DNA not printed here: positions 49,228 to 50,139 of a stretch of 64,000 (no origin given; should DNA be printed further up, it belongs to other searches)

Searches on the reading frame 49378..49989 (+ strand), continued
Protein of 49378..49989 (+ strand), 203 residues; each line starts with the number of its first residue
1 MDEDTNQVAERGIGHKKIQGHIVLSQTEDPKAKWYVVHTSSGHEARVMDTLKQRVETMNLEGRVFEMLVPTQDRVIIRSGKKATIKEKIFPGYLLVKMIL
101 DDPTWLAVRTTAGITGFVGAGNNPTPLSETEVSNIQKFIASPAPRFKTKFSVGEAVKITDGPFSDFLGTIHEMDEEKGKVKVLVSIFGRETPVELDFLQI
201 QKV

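Call 25: find_encoding_contigs(protein=P0025, flank=10000, max_places=4)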
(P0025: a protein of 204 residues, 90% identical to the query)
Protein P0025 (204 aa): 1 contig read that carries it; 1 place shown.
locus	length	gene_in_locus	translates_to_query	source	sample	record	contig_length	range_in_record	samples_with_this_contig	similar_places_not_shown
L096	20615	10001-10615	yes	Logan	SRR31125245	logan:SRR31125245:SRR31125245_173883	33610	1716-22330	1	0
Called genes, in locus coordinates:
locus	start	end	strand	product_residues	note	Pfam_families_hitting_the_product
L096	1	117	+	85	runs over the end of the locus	-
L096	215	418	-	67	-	-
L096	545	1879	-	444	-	-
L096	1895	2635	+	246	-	-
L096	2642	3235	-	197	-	-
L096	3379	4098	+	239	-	-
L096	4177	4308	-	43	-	-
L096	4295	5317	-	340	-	PF02655:ATP-grasp_3 (weak), PF02786:CPSase_L_D2 (faint), PF07478:Dala_Dala_lig_C, PF13535:ATP-grasp_4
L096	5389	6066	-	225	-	PF13529:Peptidase_C39_2 (weak)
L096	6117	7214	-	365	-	PF07478:Dala_Dala_lig_C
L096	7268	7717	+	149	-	PF01467:CTP_transf_like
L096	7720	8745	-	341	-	PF04321:RmlD_sub_bind (weak), PF05368:NmrA (weak), PF01370:Epimerase, PF16363:GDP_Man_Dehyd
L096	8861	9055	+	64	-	PF01165:Ribosomal_S21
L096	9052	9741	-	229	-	PF01351:RNase_HII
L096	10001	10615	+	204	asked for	PF02357:NusG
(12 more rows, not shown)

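Call 73: search_protein_families(library=pfam, proteins=[L036:32-688:+, L036:742-1746:-, L036:1770-2363:-, L036:2392-3036:+, L072:7-891:+, L072:902-1558:-, L072:1775-2671:+, L079:4249-5514:-], max_evalue=0.01)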
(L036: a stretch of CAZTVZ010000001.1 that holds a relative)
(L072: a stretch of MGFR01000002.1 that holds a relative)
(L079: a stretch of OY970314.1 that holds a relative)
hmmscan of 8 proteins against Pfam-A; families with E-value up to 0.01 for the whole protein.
L036:32-688:+ (218 aa): 0 families

L036:742-1746:- (334 aa): 4 families
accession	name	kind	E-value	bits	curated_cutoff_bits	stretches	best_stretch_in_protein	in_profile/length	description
PF04542.20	Sigma70_r2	-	8.5e-18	64.4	24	1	95-163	1-69/71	Sigma-70 region 2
PF04545.22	Sigma70_r4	-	1.7e-12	47.1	24.1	1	269-315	6-48/50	Sigma-70, region 4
PF04539.22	Sigma70_r3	-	1.5e-09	38.3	25.3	1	191-243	18-72/78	Sigma-70 region 3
PF00140.25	Sigma70_r1_2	-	0.0034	17.8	22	1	52-68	16-32/34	Sigma-70 factor, region 1.2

L036:1770-2363:- (197 aa): 16 families
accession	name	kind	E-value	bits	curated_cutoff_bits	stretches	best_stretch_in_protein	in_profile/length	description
PF13671.12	AAA_33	-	7.1e-16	59.2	27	1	44-147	2-109/143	AAA domain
PF13238.12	AAA_18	-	2.2e-06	28.6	29.4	1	44-127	1-91/128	AAA domain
PF08433.16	KTI12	-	1.7e-05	24.9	22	1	44-156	4-119/271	Chromatin associated protein KTI12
PF01591.24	6PF2K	-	9.2e-05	22.3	27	1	95-160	82-149/223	6-phosphofructo-2-kinase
PF00004.35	AAA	-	0.00072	20.5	21.2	1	46-76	3-33/131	ATPase family associated with various cellular activities (AAA)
PF13401.12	AAA_22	-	0.0008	20.2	27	1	40-71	4-33/130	AAA domain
PF05729.18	NACHT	-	0.00084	19.6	26.7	1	43-74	2-33/167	NACHT domain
PF13191.12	AAA_16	-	0.00085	20.3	32.6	1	40-88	23-63/167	AAA ATPase domain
PF13207.12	AAA_17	-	0.0012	19.6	27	1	48-76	2-31/136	AAA domain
PF00448.28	SRP54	-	0.0021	18.2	22.7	1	41-95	1-58/196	SRP54-type protein, GTPase domain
PF06414.18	Zeta_toxin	-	0.0026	17.7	22.3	1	39-138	14-125/199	Zeta toxin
PF02224.24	Cytidylate_kin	-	0.003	17.7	26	1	44-113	1-71/211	Cytidylate kinase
PF13189.12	Cytidylate_kin2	-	0.0041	17.7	28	1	43-102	1-60/176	Cytidylate kinase-like family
PF13479.12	AAA_24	-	0.0064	16.8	27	1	44-64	5-25/195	AAA domain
PF00931.28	NB-ARC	-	0.0078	15.9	23.5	0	41-64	18-41/248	NB-ARC domain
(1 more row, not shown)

L036:2392-3036:+ (214 aa): 0 families

L072:7-891:+ (294 aa): 0 families

L072:902-1558:- (218 aa): 0 families

L072:1775-2671:+ (298 aa): 4 families
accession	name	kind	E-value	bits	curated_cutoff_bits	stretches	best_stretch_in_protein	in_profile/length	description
PF02369.22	Big_1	-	8.8e-12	45.4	34.9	1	42-108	8-73/93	Bacterial Ig-like domain (group 1)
PF00041.27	fn3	-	1.4e-09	38.5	25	1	143-228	2-82/84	Fibronectin type III domain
PF09134.16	Invasin_D3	-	1.4e-06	29.1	33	1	41-112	10-79/98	Invasin, domain 3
PF25814.1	fn3_SORL1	-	7.4e-05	23.1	27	1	147-229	8-85/90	SORL1-like, fn3 domain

L079:4249-5514:- (421 aa): 1 family
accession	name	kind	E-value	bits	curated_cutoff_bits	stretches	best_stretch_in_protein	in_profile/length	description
PF07690.21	MFS_1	-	7e-18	65.1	33.4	2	30-344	2-321/347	Major Facilitator Superfamily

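Call 79: search_protein_families(library=pfam, proteins=[L081:3357-4124:-, L081:4087-5397:+, L081:5506-6291:+, L081:6376-8664:+, L081:8661-9128:-, L037:8436-9752:-, L079:8449-9762:-, L007:9347-9742:-, L047:6236-7678:-, L069:5206-7068:+], max_evalue=0.001)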
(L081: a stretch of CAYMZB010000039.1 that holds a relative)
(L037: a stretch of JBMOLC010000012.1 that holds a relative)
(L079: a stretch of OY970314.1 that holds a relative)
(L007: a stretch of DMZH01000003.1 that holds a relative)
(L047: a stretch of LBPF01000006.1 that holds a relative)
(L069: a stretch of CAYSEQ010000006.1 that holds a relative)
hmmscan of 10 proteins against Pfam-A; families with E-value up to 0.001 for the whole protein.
L081:3357-4124:- (255 aa): 0 families

L081:4087-5397:+ (436 aa): 3 families
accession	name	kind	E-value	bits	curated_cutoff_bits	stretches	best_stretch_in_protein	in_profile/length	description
PF00232.24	Glyco_hydro_1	-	2.3e-82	277.3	22.6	2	16-237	4-233/453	Glycosyl hydrolase family 1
PF02449.21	Glyco_hydro_42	-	4.5e-06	26.7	21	1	63-133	10-78/376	Beta-galactosidase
PF00150.24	Cellulase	-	0.00038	20.5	23.5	0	61-170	20-130/272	Cellulase (glycosyl hydrolase family 5)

L081:5506-6291:+ (261 aa): 1 family
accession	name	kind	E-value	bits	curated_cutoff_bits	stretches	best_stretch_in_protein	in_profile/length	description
PF00892.27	EamA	-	2.4e-05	25.1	28.2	1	108-227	3-112/135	EamA-like transporter family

L081:6376-8664:+ (762 aa): 2 families
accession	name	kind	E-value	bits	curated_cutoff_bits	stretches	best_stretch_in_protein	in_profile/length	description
PF00912.28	Transgly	-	9.9e-60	201.4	27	1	135-310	2-177/178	Transglycosylase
PF00905.27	Transpeptidase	-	6.4e-20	72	22.1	1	398-663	1-283/299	Penicillin binding protein transpeptidase domain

L081:8661-9128:- (155 aa): 1 family
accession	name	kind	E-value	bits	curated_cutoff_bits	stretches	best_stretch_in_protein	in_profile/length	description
PF04266.20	ASCH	-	0.00043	21.4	21.2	1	35-96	5-64/103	ASCH domain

L037:8436-9752:- (438 aa): 0 families

L079:8449-9762:- (437 aa): 0 families

L007:9347-9742:- (131 aa): 0 families

L047:6236-7678:- (480 aa): 1 family
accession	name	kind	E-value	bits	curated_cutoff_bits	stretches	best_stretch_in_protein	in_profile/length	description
PF00156.33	Pribosyltran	-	1.6e-06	28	26.3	1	306-417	30-118/158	Phosphoribosyl transferase domain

L069:5206-7068:+ (620 aa): 3 families
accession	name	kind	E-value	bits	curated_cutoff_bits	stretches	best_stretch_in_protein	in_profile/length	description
PF13328.12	HD_4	-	4.1e-25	88.8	27.2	1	37-193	1-156/156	HD domain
PF04607.23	RelA_SpoT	-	1.1e-09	39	27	1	255-366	6-106/113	Region found in RelA / SpoT proteins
PF01966.28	HD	-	8.3e-05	23.3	22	1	57-161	2-116/116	HD domain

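Call 86: search_protein_families(library=pfam, proteins=[L059:3769-4044:-, L072:902-1558:-], max_evalue=0.01)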
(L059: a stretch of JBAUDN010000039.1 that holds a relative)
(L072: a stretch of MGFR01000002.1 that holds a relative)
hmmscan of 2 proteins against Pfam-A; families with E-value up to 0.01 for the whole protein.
L059:3769-4044:- (91 aa): 0 families

L072:902-1558:- (218 aa): 0 families
